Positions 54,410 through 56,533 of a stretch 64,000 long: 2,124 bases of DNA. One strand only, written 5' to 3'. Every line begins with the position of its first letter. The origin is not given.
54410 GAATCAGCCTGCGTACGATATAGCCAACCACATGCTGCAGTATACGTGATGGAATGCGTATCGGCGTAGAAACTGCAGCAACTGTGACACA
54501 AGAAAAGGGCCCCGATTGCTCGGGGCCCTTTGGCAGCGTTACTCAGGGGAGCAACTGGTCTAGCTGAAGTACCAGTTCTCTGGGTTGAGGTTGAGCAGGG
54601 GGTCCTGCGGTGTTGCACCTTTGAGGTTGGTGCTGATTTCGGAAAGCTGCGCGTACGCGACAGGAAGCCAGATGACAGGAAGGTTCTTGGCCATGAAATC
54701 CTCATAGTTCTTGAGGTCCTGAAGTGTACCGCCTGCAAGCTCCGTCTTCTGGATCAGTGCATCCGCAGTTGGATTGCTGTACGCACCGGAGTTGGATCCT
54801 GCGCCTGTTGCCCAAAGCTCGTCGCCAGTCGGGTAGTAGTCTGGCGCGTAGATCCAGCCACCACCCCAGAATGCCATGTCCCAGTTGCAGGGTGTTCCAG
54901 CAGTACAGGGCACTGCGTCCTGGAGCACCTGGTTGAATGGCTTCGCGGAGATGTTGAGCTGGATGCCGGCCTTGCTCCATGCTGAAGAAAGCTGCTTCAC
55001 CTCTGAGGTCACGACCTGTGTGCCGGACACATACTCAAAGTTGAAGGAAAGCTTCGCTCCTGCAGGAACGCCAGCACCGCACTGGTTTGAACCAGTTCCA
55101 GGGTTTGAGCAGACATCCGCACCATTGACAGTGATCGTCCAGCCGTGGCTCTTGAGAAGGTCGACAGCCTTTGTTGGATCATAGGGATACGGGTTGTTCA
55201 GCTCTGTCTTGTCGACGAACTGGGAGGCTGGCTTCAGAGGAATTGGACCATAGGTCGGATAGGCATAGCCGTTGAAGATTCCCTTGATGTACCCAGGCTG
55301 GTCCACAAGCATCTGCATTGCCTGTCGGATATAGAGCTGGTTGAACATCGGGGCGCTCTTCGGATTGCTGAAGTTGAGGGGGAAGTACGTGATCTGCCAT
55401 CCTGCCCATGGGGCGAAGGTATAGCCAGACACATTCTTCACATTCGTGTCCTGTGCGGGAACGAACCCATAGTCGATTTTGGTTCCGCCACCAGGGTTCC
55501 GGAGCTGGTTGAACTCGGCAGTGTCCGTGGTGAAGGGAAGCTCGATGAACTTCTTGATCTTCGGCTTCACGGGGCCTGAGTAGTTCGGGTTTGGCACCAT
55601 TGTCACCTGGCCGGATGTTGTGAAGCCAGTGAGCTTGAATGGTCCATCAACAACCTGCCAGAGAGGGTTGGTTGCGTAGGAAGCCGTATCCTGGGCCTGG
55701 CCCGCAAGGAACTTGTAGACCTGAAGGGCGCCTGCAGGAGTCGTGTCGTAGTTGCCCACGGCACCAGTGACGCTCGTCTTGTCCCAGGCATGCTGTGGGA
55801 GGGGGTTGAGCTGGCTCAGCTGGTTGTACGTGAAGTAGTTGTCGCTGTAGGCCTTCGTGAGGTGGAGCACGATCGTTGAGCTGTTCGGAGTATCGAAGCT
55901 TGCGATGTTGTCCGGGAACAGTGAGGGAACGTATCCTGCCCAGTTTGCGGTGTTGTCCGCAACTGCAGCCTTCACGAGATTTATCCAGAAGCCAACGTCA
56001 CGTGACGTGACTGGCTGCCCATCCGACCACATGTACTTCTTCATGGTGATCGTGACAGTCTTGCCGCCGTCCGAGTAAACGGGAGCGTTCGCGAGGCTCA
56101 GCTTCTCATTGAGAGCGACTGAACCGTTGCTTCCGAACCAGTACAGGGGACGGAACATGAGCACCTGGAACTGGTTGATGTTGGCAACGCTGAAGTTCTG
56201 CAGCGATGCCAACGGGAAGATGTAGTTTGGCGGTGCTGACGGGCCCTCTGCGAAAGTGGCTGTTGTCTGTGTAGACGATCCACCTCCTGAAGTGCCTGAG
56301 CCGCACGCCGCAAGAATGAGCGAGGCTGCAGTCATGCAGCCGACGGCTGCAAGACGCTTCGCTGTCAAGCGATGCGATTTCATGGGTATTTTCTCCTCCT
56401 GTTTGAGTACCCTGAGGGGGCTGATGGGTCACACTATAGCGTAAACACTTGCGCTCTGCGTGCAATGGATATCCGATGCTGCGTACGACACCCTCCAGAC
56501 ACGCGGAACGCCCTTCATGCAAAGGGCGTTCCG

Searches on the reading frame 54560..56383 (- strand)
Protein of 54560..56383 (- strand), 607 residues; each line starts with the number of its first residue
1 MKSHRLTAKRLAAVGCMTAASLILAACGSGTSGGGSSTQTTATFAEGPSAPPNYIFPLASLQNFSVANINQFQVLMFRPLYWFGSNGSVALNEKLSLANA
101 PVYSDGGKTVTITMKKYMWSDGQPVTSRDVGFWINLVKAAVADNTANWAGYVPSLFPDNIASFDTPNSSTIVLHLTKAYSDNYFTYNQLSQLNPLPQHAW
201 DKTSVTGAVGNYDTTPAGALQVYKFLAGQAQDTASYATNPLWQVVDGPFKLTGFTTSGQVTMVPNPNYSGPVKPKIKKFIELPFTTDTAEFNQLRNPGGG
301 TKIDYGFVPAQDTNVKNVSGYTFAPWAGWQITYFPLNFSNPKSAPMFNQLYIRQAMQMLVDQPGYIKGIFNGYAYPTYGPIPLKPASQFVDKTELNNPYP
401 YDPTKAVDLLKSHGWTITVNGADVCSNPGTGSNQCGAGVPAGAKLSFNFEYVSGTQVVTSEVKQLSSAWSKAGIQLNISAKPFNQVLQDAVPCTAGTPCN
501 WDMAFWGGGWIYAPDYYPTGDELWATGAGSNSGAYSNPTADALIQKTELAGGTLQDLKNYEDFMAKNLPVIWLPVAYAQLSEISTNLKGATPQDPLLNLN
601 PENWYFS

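Call 90: search_protein_families(library=pfam, proteins=[window:54560-56383:-], max_evalue=0.00001)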
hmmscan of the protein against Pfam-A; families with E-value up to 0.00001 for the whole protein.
window:54560-56383:- (607 aa): 1 family
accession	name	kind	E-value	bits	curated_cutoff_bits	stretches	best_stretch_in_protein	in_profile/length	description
PF00496.27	SBP_bac_5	-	2.1e-42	146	32.4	1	97-517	6-355/368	Bacterial extracellular solute-binding proteins, family 5 Middle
